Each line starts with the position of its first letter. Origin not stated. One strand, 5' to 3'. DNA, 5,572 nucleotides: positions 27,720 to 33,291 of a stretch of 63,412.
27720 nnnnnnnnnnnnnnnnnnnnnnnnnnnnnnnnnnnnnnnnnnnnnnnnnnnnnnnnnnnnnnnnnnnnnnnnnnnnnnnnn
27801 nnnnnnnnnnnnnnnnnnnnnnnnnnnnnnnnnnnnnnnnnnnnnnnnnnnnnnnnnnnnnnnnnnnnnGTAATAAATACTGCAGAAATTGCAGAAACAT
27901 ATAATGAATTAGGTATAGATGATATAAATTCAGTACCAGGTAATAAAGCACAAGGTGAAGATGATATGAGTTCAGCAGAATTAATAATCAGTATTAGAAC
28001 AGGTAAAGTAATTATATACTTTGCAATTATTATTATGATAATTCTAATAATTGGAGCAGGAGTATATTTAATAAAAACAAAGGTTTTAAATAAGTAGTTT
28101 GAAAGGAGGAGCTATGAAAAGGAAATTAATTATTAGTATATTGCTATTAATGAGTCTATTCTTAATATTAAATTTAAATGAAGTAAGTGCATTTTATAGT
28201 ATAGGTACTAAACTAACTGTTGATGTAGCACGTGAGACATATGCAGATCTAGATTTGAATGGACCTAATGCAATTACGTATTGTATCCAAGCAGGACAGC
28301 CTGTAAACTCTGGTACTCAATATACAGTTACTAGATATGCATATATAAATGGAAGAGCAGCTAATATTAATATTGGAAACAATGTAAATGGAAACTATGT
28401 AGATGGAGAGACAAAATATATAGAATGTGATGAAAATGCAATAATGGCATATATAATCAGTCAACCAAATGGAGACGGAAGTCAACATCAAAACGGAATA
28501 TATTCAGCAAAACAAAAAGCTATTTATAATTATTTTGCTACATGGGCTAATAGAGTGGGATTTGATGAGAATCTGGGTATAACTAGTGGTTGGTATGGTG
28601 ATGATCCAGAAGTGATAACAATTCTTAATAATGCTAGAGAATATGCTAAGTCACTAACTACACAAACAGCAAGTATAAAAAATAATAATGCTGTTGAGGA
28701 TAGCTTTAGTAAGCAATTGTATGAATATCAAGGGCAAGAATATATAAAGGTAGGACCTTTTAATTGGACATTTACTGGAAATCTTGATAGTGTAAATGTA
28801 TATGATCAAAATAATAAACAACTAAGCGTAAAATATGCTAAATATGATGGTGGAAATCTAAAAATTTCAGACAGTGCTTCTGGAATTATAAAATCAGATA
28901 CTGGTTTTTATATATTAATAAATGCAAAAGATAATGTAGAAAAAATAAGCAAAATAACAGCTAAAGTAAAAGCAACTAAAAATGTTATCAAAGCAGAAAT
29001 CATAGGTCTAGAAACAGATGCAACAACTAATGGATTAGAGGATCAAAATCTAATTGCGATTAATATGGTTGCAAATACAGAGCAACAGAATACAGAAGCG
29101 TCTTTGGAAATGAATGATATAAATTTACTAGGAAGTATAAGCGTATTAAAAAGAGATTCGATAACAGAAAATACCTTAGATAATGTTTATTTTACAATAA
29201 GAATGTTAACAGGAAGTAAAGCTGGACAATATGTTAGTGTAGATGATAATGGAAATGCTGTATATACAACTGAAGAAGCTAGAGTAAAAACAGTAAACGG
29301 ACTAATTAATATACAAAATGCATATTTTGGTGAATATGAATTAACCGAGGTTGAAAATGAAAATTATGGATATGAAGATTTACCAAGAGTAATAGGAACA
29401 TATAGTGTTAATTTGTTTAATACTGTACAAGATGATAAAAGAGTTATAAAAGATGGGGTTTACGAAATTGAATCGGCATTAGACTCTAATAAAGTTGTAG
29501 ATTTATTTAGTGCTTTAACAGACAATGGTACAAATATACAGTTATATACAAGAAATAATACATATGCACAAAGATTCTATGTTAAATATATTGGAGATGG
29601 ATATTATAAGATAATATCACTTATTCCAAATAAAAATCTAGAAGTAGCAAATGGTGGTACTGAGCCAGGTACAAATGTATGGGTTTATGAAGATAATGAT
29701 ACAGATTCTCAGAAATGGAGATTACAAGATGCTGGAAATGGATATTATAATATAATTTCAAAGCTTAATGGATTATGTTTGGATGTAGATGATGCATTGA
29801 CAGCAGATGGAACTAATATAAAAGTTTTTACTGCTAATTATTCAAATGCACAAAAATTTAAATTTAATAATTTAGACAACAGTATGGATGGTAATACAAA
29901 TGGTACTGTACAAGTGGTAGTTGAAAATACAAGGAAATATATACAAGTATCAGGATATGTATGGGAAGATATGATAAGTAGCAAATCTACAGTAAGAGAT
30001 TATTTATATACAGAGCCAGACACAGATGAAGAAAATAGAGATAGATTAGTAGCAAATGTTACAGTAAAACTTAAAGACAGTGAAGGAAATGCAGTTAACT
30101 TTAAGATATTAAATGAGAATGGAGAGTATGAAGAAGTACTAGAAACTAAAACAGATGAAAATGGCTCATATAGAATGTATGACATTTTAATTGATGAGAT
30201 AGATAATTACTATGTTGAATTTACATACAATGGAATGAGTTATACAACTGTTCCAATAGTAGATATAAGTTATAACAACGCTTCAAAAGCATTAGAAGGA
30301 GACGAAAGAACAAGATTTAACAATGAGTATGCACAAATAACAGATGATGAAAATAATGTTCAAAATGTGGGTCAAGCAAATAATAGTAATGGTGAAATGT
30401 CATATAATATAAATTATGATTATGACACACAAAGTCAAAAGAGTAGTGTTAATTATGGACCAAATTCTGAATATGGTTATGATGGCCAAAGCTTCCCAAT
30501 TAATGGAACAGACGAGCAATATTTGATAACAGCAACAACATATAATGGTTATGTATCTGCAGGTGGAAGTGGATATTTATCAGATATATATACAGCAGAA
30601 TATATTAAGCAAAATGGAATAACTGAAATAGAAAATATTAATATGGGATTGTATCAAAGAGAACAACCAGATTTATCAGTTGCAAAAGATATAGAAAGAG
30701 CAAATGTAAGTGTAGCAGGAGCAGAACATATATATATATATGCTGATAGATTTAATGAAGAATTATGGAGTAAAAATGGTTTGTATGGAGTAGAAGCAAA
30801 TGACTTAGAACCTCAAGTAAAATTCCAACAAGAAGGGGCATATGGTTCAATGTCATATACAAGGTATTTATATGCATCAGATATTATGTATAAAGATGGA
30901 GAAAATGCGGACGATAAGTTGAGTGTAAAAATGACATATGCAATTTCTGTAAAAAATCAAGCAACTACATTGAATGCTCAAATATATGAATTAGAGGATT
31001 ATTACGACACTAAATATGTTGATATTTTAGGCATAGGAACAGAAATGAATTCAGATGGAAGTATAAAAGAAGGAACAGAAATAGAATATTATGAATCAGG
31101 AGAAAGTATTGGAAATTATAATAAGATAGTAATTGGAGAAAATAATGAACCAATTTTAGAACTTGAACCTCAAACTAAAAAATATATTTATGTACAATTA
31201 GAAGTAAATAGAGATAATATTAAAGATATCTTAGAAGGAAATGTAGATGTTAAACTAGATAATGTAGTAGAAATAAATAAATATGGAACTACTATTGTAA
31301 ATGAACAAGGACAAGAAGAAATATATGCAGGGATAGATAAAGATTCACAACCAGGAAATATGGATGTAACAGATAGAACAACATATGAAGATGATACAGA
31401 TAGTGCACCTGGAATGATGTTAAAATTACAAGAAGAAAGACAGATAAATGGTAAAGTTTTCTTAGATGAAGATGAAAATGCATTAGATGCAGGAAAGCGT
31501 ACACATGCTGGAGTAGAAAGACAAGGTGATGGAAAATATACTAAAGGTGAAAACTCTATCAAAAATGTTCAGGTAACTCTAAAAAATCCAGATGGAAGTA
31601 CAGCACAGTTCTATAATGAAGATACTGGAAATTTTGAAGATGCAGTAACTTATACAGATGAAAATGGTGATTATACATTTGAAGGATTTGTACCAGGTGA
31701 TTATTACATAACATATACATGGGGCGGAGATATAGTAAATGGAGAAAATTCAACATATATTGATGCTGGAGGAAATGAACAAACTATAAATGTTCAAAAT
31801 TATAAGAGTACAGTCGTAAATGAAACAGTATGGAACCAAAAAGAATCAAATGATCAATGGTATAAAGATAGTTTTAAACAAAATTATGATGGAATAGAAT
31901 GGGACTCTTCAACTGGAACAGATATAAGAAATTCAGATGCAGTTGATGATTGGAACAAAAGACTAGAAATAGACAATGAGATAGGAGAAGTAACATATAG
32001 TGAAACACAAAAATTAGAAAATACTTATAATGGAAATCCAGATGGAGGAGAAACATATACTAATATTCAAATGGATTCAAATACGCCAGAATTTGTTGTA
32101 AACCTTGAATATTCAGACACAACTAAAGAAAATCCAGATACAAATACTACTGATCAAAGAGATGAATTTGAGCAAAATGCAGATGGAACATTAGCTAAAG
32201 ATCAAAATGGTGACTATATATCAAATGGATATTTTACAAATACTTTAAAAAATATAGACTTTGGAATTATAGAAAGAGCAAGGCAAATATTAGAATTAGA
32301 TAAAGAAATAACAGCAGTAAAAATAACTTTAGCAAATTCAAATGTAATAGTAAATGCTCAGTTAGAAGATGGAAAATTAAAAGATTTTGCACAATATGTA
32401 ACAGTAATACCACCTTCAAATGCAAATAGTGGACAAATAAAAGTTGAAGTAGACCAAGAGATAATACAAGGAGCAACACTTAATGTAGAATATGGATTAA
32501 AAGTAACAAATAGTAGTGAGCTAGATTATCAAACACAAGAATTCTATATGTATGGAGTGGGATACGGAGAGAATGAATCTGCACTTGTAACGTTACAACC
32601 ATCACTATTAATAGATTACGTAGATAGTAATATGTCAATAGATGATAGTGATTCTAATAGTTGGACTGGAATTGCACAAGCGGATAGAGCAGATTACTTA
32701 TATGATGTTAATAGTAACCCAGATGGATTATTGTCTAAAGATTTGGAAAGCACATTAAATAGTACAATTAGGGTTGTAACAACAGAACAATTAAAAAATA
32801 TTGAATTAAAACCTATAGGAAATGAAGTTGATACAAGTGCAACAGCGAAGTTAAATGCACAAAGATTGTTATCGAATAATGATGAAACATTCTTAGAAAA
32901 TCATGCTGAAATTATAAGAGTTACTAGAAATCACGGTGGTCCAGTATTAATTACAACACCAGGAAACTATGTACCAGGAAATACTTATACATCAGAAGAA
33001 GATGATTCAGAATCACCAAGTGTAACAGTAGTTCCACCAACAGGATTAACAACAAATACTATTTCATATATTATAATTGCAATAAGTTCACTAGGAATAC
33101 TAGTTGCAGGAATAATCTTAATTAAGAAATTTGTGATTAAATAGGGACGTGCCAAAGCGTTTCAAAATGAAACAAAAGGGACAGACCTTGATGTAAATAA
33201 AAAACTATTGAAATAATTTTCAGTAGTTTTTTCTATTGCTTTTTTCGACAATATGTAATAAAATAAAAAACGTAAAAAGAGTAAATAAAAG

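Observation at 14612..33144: Tandemly duplicated two-gene module encoding four giant surface proteins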

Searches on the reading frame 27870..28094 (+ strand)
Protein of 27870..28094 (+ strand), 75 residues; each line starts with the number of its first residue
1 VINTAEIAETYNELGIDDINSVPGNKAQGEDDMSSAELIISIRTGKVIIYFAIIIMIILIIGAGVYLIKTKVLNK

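Call 26: search_protein_families(library=ncbifam, proteins=[window:27870-28094:+], max_evalue=10)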
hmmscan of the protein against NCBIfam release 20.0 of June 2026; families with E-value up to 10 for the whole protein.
window:27870-28094:+ (75 aa): 1 family
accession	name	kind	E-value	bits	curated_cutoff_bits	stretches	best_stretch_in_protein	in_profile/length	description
NF012015.1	PRK15471.1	equivalog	0.0061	15.6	267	1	26-71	11-53/325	LPS O-antigen chain length determinant protein WzzB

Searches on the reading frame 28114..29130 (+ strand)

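Call 26: search_protein_families(library=ncbifam, proteins=[window:28114-29130:+], max_evalue=10)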
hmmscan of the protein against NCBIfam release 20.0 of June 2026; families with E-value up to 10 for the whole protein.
window:28114-29130:+ (339 aa): 1 family
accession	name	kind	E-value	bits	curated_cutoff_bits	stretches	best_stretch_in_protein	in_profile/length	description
TIGR00166.1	S6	equivalog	0.14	12.4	42.9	1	258-299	52-93/95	30S ribosomal protein S6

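Call 41: search_protein_families(library=pfam, proteins=[window:28183-29130:+], max_evalue=1)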
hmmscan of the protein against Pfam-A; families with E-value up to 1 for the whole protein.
window:28183-29130:+ (316 aa): 1 family
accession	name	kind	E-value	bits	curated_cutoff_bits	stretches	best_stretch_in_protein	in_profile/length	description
PF01250.22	Ribosomal_S6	-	0.064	13.9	27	1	233-273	48-88/90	Ribosomal protein S6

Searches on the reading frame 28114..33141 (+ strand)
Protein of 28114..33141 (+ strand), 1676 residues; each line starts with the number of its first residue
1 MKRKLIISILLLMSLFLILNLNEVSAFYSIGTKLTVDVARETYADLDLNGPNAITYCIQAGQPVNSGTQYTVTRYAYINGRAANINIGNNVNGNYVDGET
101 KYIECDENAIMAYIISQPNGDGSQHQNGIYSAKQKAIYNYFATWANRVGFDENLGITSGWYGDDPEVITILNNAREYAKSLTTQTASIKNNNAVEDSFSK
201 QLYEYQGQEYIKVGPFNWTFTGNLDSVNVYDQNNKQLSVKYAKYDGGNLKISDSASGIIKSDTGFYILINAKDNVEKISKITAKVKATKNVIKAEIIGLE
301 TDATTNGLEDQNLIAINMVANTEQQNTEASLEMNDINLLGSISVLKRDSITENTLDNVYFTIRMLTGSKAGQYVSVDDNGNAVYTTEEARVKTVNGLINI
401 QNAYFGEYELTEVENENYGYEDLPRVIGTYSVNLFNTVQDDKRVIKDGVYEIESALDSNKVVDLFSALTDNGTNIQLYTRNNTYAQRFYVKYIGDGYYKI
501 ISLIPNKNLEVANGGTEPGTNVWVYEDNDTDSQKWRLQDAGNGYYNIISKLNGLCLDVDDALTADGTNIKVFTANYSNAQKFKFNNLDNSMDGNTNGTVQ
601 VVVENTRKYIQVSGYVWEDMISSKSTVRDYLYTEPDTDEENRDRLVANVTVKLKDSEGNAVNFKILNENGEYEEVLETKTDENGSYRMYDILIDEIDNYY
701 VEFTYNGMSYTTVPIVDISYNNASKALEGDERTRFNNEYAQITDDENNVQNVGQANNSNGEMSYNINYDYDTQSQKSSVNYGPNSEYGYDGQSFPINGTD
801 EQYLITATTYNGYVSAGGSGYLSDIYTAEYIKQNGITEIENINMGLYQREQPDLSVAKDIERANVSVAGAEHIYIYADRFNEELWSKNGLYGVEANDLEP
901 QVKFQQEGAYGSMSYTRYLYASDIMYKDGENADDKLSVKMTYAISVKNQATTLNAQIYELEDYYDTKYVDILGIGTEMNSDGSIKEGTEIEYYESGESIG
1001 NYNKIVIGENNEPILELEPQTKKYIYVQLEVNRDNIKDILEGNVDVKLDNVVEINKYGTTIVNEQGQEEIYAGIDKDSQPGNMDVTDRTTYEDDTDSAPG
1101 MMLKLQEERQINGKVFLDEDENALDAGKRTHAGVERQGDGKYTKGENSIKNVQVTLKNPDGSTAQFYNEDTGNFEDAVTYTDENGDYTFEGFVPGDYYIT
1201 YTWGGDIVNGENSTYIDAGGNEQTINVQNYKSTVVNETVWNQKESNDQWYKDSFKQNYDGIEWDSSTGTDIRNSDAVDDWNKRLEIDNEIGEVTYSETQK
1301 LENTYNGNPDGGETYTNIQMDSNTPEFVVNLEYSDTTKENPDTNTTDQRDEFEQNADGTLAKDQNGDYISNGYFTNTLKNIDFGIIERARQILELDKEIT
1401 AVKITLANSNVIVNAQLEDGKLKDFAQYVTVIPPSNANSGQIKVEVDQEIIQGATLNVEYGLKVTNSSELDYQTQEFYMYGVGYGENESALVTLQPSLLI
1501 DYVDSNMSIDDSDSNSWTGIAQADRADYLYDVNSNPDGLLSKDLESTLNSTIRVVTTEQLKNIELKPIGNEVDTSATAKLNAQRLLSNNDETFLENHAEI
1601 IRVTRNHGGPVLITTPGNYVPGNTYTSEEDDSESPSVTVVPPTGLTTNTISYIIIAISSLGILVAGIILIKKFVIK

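Call 7: search_protein_families(library=pfam, proteins=[window:28114-33141:+], max_evalue=0.01)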
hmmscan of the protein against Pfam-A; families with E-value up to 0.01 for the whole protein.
window:28114-33141:+ (1676 aa): 5 families
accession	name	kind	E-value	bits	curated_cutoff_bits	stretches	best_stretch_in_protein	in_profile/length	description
PF14200.12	RicinB_lectin_2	-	5.6e-38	130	25.6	3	485-571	2-88/89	Ricin-type beta-trefoil lectin domain-like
PF00652.28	Ricin_B_lectin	-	6.3e-11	43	29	1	450-582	3-126/126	Ricin-type beta-trefoil lectin domain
PF17802.7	SpaA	-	3.2e-08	34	23.1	1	340-416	1-62/91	Prealbumin-like fold domain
PF13620.12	CarboxypepD_reg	-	1.2e-07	32.4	32.3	1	1147-1202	12-55/82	Carboxypeptidase regulatory-like domain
PF17210.9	SdrD_B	-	6.6e-05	23.5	29.7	1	1137-1247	12-106/112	SdrD B-like domain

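Call 8: search_protein_families(library=ncbifam, proteins=[window:28114-33141:+], max_evalue=0.01)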
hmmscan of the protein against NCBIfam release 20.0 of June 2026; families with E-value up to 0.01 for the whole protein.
window:28114-33141:+ (1676 aa): 2 families
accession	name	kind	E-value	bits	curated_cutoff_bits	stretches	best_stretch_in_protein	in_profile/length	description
NF035929.1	lectin_1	subfamily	1e-16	60.5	800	1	450-583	761-884/886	lectin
NF035930.1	lectin_2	subfamily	5.9e-10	39.2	100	1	462-581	130-237/238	lectin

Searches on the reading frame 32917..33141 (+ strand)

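Call 26: search_protein_families(library=ncbifam, proteins=[window:32917-33141:+], max_evalue=10)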
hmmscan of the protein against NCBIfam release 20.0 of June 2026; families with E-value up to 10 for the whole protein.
window:32917-33141:+ (75 aa): 1 family
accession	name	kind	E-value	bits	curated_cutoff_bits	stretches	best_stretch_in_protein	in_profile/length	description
TIGR01167.1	LPXTG_anchor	domain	0.041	14.6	15.9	1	42-71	5-31/34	LPXTG cell wall anchor domain-containing protein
